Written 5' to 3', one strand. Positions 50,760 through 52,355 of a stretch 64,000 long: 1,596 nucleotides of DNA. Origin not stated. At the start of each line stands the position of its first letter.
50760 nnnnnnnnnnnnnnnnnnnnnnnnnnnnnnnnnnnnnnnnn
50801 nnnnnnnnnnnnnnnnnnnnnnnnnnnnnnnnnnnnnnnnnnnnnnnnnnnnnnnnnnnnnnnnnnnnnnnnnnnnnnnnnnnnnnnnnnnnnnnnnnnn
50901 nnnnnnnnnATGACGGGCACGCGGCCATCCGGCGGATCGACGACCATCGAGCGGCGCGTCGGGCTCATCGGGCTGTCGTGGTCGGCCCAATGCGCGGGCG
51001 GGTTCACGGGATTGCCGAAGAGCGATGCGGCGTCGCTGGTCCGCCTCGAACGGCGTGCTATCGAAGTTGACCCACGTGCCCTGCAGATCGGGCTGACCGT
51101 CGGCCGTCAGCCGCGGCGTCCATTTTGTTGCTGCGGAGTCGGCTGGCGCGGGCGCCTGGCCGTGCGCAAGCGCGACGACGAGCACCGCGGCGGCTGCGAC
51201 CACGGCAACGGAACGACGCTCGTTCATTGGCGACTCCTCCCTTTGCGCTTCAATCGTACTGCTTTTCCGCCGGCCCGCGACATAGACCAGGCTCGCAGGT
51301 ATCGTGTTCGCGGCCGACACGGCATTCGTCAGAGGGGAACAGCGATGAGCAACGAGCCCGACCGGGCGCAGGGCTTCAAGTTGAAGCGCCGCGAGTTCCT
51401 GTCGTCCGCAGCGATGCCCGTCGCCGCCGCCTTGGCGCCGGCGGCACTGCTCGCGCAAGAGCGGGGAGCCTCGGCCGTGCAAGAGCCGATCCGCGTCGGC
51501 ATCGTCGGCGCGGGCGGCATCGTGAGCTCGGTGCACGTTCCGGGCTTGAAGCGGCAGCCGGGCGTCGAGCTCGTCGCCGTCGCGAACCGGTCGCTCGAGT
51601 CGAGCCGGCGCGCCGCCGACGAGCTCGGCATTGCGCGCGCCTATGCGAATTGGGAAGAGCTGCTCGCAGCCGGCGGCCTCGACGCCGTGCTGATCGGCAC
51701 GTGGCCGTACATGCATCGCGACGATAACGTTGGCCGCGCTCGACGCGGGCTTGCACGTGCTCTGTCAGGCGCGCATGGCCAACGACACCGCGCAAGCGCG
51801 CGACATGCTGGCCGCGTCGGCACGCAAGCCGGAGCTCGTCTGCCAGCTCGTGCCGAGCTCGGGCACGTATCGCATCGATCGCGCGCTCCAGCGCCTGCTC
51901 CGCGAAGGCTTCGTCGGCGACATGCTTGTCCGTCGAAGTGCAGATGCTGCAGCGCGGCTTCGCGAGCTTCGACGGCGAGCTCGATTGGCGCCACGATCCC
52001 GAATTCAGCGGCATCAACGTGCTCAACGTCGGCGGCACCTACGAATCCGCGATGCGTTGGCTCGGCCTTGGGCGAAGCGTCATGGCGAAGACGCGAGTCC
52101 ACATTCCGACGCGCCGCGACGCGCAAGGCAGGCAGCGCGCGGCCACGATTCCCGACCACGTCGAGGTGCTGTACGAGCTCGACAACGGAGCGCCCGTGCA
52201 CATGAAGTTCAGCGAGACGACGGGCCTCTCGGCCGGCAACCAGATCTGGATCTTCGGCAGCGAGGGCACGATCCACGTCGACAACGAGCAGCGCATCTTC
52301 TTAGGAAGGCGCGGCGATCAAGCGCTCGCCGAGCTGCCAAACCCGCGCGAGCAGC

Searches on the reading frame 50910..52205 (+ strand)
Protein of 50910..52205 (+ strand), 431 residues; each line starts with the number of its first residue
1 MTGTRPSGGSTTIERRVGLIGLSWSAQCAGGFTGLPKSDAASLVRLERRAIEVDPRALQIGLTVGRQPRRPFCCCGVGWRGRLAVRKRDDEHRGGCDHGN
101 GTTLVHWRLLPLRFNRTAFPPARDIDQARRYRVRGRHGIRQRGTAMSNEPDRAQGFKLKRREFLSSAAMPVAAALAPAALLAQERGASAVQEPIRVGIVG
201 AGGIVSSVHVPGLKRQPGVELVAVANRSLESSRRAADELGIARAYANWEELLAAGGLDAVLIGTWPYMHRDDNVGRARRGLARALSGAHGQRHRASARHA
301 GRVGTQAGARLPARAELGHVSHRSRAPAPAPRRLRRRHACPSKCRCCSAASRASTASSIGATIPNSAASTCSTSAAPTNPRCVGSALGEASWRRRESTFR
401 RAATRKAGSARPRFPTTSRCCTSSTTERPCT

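Call 72: search_protein_families(library=pfam, max_evalue=0.001, proteins=[window:50910-52205:+])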
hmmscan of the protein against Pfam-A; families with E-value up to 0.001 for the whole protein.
window:50910-52205:+ (431 aa): 1 family
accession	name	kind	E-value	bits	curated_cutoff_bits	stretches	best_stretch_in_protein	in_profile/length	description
PF01408.29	GFO_IDH_MocA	-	2.4e-12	48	24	1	194-271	1-77/120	Oxidoreductase family, NAD-binding Rossmann fold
